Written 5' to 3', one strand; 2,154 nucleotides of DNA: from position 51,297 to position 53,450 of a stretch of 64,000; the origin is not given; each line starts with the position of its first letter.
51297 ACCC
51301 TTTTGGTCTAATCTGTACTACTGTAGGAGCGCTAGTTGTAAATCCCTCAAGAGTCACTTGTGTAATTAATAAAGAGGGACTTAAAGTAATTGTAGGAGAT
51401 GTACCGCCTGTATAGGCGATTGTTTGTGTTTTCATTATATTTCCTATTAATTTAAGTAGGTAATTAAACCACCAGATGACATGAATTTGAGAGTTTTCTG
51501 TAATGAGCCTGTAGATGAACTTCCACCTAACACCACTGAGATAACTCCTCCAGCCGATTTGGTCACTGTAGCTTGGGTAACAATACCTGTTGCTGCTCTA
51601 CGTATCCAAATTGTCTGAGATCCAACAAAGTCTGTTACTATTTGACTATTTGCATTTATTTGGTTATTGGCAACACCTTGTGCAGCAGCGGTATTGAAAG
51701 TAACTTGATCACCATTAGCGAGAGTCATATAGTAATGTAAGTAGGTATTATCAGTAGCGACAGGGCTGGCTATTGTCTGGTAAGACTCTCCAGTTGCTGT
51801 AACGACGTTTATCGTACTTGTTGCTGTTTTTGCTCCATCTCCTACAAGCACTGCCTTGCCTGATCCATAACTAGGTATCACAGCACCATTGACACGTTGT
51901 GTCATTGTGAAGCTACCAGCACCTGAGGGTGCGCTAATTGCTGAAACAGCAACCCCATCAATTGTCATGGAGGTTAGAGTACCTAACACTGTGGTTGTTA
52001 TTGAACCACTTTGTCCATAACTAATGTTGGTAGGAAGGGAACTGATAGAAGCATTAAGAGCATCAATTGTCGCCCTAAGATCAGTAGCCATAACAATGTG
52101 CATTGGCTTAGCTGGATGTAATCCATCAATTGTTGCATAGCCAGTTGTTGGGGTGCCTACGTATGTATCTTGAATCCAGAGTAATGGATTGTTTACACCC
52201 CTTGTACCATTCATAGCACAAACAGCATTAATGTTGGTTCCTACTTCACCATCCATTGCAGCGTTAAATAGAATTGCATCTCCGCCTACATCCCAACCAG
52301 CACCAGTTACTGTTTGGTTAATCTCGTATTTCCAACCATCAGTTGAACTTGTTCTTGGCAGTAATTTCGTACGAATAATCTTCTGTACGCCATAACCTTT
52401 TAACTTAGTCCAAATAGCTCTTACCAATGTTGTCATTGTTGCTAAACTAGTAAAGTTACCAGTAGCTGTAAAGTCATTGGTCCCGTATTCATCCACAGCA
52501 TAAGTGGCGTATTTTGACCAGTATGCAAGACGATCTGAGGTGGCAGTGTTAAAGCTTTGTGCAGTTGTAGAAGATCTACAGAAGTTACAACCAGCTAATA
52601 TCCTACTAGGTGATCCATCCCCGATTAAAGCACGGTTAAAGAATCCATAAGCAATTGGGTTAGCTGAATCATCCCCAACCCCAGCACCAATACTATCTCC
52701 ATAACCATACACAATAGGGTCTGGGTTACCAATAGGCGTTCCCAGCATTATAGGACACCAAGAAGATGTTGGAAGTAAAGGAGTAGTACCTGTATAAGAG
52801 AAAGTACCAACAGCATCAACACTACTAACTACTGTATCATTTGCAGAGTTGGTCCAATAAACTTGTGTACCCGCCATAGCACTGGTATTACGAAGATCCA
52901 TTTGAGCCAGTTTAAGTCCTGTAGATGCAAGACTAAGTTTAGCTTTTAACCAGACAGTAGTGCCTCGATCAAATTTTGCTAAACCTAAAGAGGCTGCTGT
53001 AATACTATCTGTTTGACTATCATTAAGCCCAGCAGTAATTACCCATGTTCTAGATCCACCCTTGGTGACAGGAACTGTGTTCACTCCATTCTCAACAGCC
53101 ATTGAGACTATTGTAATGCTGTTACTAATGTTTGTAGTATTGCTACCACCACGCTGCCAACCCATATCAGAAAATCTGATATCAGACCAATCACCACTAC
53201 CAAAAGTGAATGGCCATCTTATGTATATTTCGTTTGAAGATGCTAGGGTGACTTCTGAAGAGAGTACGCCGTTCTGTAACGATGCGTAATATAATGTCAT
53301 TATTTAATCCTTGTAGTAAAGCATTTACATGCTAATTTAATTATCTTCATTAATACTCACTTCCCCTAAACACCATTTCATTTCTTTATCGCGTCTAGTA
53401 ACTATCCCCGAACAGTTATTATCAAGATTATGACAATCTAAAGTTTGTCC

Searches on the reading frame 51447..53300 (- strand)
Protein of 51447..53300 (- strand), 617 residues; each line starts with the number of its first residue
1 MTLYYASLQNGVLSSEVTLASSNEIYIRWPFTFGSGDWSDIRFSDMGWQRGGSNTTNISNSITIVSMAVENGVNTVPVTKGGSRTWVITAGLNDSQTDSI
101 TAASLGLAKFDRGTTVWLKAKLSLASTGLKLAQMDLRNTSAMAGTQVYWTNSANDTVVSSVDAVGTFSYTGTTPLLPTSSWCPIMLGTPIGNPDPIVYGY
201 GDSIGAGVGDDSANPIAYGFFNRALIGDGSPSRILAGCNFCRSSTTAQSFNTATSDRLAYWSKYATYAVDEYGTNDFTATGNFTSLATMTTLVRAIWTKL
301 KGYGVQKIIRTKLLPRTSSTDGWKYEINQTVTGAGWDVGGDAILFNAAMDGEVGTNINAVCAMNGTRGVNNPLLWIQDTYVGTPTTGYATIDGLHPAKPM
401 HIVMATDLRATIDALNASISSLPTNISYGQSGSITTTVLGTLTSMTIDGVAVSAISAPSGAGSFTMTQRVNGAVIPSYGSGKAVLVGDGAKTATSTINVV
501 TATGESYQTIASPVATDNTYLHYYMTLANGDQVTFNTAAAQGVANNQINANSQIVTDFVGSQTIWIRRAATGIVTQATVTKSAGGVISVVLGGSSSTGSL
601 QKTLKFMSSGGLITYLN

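Call 14: search_protein_families(library=phrogs, proteins=[window:51447-53300:-], max_evalue=0.00001)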
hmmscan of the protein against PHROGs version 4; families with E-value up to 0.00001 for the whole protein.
window:51447-53300:- (617 aa): 3 families
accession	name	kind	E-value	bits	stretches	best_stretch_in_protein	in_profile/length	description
phrog_19495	-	unknown function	8e-67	227.3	1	2-416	207-623/629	-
phrog_8480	-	other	1.3e-31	111.2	1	41-437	81-466/528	lysophospholipase L1-like esterase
phrog_26223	-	unknown function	2.1e-17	63.8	1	18-511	48-521/775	-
